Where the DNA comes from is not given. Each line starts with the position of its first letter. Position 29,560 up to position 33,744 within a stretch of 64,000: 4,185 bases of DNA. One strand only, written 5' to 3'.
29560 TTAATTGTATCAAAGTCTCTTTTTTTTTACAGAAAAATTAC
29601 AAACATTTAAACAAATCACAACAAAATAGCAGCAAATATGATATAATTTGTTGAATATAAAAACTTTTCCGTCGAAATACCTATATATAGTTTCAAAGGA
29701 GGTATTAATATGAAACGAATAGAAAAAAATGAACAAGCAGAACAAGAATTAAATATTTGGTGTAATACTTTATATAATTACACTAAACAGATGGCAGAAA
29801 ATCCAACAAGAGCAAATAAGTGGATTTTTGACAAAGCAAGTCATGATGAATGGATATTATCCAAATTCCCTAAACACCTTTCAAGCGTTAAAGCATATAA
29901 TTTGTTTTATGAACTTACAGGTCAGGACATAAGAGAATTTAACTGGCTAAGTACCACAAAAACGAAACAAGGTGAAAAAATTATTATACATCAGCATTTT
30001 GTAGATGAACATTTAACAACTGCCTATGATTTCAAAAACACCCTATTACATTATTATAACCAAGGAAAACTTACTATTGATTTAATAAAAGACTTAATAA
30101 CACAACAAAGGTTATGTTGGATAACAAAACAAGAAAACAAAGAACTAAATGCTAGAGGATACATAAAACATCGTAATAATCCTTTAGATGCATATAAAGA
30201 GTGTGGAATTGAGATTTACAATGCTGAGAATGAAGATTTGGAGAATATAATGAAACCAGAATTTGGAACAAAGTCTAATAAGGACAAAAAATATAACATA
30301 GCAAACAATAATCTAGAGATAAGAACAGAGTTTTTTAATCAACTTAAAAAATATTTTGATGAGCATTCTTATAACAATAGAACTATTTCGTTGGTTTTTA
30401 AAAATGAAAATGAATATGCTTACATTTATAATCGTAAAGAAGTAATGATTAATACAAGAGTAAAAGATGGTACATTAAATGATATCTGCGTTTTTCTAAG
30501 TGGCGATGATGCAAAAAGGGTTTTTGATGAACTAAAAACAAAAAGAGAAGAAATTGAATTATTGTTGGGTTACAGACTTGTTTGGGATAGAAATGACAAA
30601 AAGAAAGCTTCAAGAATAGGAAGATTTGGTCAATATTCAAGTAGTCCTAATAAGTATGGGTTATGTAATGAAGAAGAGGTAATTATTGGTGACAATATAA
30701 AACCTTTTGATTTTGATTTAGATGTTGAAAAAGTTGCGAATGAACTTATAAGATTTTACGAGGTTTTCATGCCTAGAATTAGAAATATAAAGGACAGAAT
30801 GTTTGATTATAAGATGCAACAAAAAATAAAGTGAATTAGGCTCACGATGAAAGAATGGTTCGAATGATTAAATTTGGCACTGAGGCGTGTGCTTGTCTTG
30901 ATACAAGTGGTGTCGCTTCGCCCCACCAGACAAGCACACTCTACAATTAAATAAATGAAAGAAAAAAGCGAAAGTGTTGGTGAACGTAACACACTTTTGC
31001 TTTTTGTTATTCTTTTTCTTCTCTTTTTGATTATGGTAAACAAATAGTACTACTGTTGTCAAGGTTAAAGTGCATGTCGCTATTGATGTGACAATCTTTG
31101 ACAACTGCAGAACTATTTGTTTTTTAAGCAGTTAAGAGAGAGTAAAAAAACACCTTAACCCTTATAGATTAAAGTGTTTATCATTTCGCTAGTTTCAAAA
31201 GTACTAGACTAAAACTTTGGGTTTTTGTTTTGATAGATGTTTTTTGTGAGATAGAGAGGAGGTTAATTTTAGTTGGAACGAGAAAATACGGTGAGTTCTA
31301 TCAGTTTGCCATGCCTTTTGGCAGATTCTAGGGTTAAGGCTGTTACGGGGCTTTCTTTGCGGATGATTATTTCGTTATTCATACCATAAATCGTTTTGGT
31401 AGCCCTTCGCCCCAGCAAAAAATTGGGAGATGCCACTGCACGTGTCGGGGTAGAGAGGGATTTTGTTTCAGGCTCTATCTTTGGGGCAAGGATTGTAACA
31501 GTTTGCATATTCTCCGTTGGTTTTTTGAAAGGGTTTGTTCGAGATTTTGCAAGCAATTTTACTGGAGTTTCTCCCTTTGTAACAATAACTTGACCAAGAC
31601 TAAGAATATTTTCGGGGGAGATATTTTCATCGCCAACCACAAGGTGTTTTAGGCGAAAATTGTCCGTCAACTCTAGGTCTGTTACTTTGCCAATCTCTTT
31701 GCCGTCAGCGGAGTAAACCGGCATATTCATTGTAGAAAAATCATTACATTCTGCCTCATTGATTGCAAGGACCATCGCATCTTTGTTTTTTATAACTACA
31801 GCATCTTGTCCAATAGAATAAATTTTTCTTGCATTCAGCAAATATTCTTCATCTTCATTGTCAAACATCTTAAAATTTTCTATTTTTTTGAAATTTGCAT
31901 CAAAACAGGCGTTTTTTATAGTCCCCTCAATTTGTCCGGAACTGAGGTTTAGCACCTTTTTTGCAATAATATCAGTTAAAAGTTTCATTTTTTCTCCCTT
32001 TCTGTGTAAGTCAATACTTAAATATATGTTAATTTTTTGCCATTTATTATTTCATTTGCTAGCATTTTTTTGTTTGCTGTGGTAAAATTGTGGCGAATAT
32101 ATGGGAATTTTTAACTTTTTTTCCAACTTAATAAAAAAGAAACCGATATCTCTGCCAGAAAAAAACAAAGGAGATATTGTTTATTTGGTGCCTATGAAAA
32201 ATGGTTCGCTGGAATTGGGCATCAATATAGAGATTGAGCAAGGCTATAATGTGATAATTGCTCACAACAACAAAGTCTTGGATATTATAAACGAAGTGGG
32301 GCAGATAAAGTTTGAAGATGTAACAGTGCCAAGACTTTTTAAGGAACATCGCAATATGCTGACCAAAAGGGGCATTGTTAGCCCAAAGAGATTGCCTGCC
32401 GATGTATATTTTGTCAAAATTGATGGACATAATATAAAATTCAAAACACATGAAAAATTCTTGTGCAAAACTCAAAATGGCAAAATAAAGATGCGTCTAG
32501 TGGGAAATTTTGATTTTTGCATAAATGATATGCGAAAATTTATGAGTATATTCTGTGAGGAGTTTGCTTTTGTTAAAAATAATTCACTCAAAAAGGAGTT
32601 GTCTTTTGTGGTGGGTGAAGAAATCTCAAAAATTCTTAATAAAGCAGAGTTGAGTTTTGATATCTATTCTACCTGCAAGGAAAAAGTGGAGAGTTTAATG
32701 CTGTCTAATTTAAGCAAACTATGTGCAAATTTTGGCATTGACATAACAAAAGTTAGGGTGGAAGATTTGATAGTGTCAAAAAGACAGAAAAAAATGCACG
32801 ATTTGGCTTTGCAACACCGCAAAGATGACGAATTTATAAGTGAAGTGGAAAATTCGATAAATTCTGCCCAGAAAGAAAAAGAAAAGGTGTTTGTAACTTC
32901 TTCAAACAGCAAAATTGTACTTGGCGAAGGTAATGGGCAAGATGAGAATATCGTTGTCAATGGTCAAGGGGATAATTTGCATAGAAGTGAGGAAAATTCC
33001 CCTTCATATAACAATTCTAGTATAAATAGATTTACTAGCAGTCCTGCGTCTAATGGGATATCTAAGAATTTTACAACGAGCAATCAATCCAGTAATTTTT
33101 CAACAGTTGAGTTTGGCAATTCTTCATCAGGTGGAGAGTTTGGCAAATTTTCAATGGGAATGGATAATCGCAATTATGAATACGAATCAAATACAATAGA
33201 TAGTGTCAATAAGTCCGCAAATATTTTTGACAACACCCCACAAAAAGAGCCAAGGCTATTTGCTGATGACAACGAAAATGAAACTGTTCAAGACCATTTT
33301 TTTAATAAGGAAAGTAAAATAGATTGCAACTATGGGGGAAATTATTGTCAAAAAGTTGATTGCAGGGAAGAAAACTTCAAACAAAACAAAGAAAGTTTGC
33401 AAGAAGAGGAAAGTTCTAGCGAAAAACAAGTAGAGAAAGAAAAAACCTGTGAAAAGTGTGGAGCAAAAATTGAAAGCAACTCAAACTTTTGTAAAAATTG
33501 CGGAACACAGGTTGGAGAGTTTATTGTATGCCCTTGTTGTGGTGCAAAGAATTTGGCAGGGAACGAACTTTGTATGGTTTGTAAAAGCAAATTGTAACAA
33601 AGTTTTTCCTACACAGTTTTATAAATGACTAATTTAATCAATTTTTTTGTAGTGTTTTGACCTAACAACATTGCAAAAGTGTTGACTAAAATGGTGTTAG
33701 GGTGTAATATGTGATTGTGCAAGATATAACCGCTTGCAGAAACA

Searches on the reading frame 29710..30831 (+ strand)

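Call 44: search_protein_families(library=pfam, proteins=[window:29710-30831:+], max_evalue=0.01)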
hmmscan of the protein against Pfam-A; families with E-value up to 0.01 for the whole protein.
window:29710-30831:+ (374 aa): 2 families
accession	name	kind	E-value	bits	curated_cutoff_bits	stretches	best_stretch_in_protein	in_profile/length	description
PF14088.11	DUF4268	-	3.7e-08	33.9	27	1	204-306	1-103/140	Domain of unknown function (DUF4268)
PF11693.13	DUF2990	-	0.0045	17.5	21.1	0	104-136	16-48/63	Protein of unknown function (DUF2990)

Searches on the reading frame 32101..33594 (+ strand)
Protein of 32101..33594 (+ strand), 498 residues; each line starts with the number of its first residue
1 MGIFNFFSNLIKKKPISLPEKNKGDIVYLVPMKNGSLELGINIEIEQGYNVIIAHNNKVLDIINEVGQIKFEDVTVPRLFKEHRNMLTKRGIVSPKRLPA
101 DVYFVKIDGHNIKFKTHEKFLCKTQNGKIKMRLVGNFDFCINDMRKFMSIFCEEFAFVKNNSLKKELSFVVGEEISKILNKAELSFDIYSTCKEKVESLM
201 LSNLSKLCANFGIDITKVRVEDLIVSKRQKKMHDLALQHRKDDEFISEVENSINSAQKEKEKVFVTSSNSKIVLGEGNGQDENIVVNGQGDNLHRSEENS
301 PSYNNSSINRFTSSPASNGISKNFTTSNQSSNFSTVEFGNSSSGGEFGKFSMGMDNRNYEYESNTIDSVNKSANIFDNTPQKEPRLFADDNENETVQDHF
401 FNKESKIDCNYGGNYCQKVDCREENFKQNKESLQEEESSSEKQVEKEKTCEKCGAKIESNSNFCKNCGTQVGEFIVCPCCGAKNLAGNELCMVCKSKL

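Call 44: search_protein_families(library=pfam, proteins=[window:32101-33594:+], max_evalue=0.01)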
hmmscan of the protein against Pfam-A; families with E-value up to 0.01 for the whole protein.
window:32101-33594:+ (498 aa): 5 families
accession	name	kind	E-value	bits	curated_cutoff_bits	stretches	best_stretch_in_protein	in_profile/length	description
PF13240.11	Zn_Ribbon_1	-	4.9e-08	33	25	1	450-470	2-22/23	zinc-ribbon domain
PF13421.11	Band_7_1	-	5.9e-08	33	24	1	32-232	6-202/211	SPFH domain-Band 7 family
PF12773.13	DZR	-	2.8e-06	27.8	27.3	2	450-494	1-44/45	Double zinc ribbon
PF13248.11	Zn_ribbon_3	-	0.00018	21.3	27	1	447-469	2-24/26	zinc-ribbon domain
PF18912.6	DZR_2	-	0.0082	16.4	27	0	443-477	17-52/56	Double zinc ribbon domain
